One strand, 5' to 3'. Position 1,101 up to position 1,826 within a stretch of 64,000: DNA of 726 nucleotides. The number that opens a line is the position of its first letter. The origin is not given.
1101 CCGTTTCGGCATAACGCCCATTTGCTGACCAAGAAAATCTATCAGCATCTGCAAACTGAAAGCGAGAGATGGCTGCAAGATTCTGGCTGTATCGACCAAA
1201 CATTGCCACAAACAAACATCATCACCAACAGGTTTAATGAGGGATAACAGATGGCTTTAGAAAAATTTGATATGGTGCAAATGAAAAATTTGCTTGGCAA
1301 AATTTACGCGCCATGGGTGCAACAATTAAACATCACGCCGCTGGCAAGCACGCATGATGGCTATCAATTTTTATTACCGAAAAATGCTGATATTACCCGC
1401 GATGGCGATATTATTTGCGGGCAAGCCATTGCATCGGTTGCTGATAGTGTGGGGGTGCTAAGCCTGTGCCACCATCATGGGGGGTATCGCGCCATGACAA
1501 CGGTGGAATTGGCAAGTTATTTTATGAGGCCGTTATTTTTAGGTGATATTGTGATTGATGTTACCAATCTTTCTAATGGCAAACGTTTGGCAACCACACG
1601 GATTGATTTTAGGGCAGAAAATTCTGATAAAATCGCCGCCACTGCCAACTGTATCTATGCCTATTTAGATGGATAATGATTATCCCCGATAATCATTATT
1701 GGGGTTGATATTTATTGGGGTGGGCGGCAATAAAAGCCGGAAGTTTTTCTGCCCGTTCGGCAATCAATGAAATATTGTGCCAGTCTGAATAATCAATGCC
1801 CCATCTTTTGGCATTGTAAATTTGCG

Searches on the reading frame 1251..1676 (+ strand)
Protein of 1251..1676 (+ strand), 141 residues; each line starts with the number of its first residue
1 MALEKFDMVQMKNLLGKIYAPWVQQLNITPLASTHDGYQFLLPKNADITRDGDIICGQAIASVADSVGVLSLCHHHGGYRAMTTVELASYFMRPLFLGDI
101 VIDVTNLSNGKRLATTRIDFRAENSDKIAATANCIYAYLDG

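Call 8: search_protein_families(library=pfam, proteins=[window:1251-1676:+])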
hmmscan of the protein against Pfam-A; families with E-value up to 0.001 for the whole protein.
window:1251-1676:+ (141 aa): 2 families
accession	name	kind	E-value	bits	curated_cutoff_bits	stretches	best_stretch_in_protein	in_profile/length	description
PF03061.28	4HBT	-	3e-06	27.9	20.6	1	59-127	8-77/79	Thioesterase superfamily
PF13622.12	4HBT_3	-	0.00055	20.6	24.3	1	81-132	31-80/83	Acyl-CoA thioesterase N-terminal domain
